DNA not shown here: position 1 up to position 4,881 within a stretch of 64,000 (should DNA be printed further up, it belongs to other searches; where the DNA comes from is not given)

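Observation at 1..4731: Giant (>1570 aa in-window) multi-domain surface protein on the minus strand that the supplied ORF track misses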

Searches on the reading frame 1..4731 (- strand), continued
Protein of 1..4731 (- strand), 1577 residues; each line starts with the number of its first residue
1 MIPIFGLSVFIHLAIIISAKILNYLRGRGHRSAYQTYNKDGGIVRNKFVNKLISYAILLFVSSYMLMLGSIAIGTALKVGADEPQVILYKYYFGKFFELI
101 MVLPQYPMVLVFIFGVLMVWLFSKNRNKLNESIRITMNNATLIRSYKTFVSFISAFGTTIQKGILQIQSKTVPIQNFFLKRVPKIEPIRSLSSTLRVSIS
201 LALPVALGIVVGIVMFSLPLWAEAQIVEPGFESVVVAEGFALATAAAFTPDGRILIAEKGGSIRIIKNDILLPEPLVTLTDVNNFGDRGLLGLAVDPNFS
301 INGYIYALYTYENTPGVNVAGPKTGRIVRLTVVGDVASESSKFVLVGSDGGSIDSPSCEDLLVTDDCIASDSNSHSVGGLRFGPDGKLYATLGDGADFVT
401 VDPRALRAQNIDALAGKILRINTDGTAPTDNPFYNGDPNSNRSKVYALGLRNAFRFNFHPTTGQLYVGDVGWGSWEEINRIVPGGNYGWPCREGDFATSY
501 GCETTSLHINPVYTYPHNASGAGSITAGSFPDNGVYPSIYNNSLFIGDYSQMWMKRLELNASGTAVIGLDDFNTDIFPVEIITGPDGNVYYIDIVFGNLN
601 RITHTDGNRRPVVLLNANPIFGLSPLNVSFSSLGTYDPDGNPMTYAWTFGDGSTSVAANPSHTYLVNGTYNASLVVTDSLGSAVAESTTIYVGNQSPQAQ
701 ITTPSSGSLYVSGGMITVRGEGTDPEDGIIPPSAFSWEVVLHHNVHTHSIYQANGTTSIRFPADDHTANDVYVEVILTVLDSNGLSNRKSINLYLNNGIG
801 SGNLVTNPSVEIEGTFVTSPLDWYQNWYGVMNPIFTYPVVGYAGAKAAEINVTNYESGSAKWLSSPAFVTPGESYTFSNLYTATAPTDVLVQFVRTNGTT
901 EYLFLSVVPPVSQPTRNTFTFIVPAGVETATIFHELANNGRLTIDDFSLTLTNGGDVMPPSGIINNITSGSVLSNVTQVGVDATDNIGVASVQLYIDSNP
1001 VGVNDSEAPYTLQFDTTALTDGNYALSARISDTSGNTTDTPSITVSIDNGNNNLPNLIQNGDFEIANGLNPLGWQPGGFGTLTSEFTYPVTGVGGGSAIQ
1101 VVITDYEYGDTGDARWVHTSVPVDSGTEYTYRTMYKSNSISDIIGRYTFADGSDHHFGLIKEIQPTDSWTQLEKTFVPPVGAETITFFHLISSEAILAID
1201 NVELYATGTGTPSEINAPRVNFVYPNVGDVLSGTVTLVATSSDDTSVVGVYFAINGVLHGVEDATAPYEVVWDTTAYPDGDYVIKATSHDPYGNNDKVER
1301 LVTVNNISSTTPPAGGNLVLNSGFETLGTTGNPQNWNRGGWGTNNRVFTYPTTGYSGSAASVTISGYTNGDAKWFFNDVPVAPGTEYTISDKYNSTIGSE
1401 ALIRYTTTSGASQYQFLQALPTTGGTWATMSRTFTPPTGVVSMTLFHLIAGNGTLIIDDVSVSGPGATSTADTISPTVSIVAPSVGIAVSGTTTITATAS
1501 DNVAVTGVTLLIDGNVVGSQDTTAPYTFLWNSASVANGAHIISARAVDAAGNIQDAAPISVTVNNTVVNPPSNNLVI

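Call 14: find_encoding_contigs(protein=P0001, flank=10000, max_places=3)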
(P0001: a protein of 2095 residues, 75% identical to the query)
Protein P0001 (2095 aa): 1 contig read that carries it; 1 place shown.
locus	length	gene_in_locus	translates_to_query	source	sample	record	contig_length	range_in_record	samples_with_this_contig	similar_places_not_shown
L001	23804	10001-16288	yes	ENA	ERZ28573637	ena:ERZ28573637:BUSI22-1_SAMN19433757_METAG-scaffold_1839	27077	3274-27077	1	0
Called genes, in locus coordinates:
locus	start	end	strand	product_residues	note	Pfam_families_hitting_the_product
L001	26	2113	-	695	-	PF00753:Lactamase_B, PF23023:Anti-Pycsar_Apyc1 (faint), PF12706:Lactamase_B_2, PF22505:RNase_J_b_CASP, PF17770:RNase_J_C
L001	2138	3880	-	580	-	PF00496:SBP_bac_5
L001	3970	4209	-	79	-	PF03840:SecG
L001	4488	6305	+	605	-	PF17210:SdrD_B, PF04862:DUF642 (weak)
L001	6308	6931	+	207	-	PF04203:Sortase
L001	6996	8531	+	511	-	PF01522:Polysacc_deac_1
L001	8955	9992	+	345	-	PF00535:Glycos_transf_2, PF13641:Glyco_tranf_2_3, PF13632:Glyco_trans_2_3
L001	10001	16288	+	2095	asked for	PF07995:GSDH, PF00801:PKD, PF18911:PKD_4, PF19077:Big_13 (faint), PF13750:Big_3_3 (faint), PF17957:Big_7, PF17957:Big_7, PF01522:Polysacc_deac_1, +2 more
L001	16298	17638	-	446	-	PF02156:Glyco_hydro_26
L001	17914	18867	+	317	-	PF12389:Peptidase_M73 (weak)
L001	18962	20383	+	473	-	PF19403:SpaA_2 (faint)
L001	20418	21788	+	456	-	-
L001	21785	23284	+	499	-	-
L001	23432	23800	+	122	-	PF01073:3Beta_HSD (weak), PF01370:Epimerase, PF02719:Polysacc_synt_2, PF16363:GDP_Man_Dehyd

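Call 15: find_encoding_contigs(protein=P0003, flank=10000, max_places=3)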
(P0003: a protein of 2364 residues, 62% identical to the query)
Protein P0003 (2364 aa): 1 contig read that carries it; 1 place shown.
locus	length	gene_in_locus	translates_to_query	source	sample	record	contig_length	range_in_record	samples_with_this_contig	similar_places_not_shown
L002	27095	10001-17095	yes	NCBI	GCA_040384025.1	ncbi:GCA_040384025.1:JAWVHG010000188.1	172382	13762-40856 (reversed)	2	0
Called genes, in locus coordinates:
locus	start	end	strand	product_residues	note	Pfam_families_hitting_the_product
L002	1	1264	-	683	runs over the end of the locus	PF00753:Lactamase_B, PF23023:Anti-Pycsar_Apyc1 (faint), PF12706:Lactamase_B_2, PF22505:RNase_J_b_CASP, PF17770:RNase_J_C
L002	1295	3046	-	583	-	PF00496:SBP_bac_5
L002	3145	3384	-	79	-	PF03840:SecG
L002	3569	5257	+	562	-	-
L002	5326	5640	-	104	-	PF20619:DUF6804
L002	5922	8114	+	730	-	PF13620:CarboxypepD_reg (faint), PF17210:SdrD_B, PF04862:DUF642 (weak)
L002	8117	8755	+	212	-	PF04203:Sortase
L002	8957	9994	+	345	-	PF00535:Glycos_transf_2, PF10111:Glyco_tranf_2_2 (weak), PF13641:Glyco_tranf_2_3, PF13632:Glyco_trans_2_3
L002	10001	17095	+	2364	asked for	PF07995:GSDH, PF23500:DUF7133 (weak), PF00801:PKD, PF18911:PKD_4, PF19077:Big_13 (faint), PF17957:Big_7, PF17957:Big_7, PF01522:Polysacc_deac_1, +3 more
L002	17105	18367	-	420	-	-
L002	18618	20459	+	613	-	PF13506:Glyco_transf_21, PF00535:Glycos_transf_2, PF13641:Glyco_tranf_2_3, PF13632:Glyco_trans_2_3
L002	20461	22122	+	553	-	PF13641:Glyco_tranf_2_3, PF13632:Glyco_trans_2_3, PF03552:Cellulose_synt (weak)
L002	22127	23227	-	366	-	PF00722:Glyco_hydro_16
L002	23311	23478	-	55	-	-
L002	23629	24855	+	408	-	PF00188:CAP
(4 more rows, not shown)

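Call 26: find_encoding_contigs(protein=P0011, flank=8000, max_places=1)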
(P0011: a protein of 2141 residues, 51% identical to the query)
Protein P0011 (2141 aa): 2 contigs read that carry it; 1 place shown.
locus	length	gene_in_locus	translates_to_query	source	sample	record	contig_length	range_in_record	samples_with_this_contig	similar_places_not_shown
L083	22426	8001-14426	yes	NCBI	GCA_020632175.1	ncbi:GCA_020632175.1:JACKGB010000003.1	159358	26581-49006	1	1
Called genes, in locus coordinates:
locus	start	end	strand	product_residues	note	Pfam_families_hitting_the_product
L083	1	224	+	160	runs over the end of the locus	PF00137:ATP-synt_C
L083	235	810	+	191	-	-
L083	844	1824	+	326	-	PF01992:vATP-synt_AC39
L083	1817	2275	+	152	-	PF01990:ATP-synt_F (weak)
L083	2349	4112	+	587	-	PF02874:ATP-synt_ab_N, PF16886:ATP-synt_ab_Xtn, PF00006:ATP-synt_ab, PF22919:ATP-synt_VA_C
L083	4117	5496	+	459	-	PF02874:ATP-synt_ab_N, PF09378:HAS-barrel (faint), PF00006:ATP-synt_ab, PF22919:ATP-synt_VA_C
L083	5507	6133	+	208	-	PF01813:ATP-synt_D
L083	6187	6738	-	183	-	-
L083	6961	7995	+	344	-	PF00535:Glycos_transf_2, PF13641:Glyco_tranf_2_3, PF01644:Chitin_synth_1 (faint), PF13632:Glyco_trans_2_3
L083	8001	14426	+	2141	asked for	PF07995:GSDH, PF00801:PKD, PF18911:PKD_4, PF19077:Big_13 (faint), PF02018:CBM_4_9 (faint), PF13750:Big_3_3 (faint), PF17957:Big_7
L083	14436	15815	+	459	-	PF01522:Polysacc_deac_1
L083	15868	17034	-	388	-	PF02156:Glyco_hydro_26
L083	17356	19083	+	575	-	PF00270:DEAD, PF04851:ResIII, PF18766:SWI2_SNF2, PF00271:Helicase_C, PF14882:INT_rpt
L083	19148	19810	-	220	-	PF03167:UDG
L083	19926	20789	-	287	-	PF01149:Fapy_DNA_glyco, PF06831:H2TH, PF06827:zf-FPG_IleRS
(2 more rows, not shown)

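Call 27: find_encoding_contigs(protein=P0024, flank=8000, max_places=1)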
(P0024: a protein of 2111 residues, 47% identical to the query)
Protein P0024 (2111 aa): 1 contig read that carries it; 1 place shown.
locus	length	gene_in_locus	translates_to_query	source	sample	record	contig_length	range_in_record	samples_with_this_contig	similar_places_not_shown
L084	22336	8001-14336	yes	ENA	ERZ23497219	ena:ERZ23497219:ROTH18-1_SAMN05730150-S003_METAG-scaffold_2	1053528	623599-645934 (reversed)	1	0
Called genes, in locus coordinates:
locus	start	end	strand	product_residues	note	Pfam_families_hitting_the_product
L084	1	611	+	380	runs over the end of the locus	PF08713:DNA_alkylation (weak)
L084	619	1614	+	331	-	PF01551:Peptidase_M23, PF01471:PG_binding_1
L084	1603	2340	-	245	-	PF01479:S4, PF00849:PseudoU_synth_2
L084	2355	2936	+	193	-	PF04542:Sigma70_r2, PF08281:Sigma70_r4_2, PF04545:Sigma70_r4 (weak)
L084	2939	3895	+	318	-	-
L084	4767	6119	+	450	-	-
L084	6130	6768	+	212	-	PF04203:Sortase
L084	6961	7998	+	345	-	PF00535:Glycos_transf_2, PF13641:Glyco_tranf_2_3, PF01644:Chitin_synth_1 (faint), PF13632:Glyco_trans_2_3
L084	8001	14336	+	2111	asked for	PF07995:GSDH, PF00801:PKD, PF18911:PKD_4, PF19077:Big_13 (faint), PF02018:CBM_4_9 (faint), PF17957:Big_7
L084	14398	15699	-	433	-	PF02156:Glyco_hydro_26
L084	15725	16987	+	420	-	PF00188:CAP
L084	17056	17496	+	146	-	PF00717:Peptidase_S24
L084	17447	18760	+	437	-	PF00817:IMS, PF11799:IMS_C, PF13438:DUF4113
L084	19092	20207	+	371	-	-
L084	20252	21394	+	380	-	-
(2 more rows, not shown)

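Call 28: find_encoding_contigs(protein=P0006, flank=8000, max_places=1)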
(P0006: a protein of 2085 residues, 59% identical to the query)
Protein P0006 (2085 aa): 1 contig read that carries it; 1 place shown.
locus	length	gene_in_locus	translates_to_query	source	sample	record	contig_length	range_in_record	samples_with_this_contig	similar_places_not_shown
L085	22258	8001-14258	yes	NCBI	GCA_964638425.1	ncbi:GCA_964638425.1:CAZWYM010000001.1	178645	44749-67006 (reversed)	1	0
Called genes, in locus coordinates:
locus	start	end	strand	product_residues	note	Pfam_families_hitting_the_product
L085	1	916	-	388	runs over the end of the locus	PF07907:YibE_F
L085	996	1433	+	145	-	PF01475:FUR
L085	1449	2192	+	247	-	PF02535:Zip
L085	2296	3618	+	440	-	PF01794:Ferric_reduct, PF08022:FAD_binding_8, PF00970:FAD_binding_6 (weak), PF00175:NAD_binding_1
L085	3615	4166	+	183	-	PF00173:Cyt-b5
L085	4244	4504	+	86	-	-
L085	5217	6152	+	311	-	PF24514:SpaA_4, PF17210:SdrD_B, PF13620:CarboxypepD_reg (weak)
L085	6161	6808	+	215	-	PF04203:Sortase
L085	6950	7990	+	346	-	PF00535:Glycos_transf_2, PF13641:Glyco_tranf_2_3, PF01644:Chitin_synth_1 (faint), PF13632:Glyco_trans_2_3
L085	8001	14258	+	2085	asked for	PF07995:GSDH, PF00801:PKD, PF18911:PKD_4, PF19077:Big_13 (faint), PF13750:Big_3_3 (faint), PF17957:Big_7, PF02018:CBM_4_9 (weak), PF17957:Big_7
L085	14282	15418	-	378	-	PF02156:Glyco_hydro_26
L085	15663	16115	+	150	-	PF05901:Excalibur (weak)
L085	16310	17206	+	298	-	PF03446:NAD_binding_2, PF03807:F420_oxidored (weak), PF00393:6PGD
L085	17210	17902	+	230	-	PF01182:Glucosamine_iso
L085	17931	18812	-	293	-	PF08443:RimK, PF02955:GSH-S_ATP (weak)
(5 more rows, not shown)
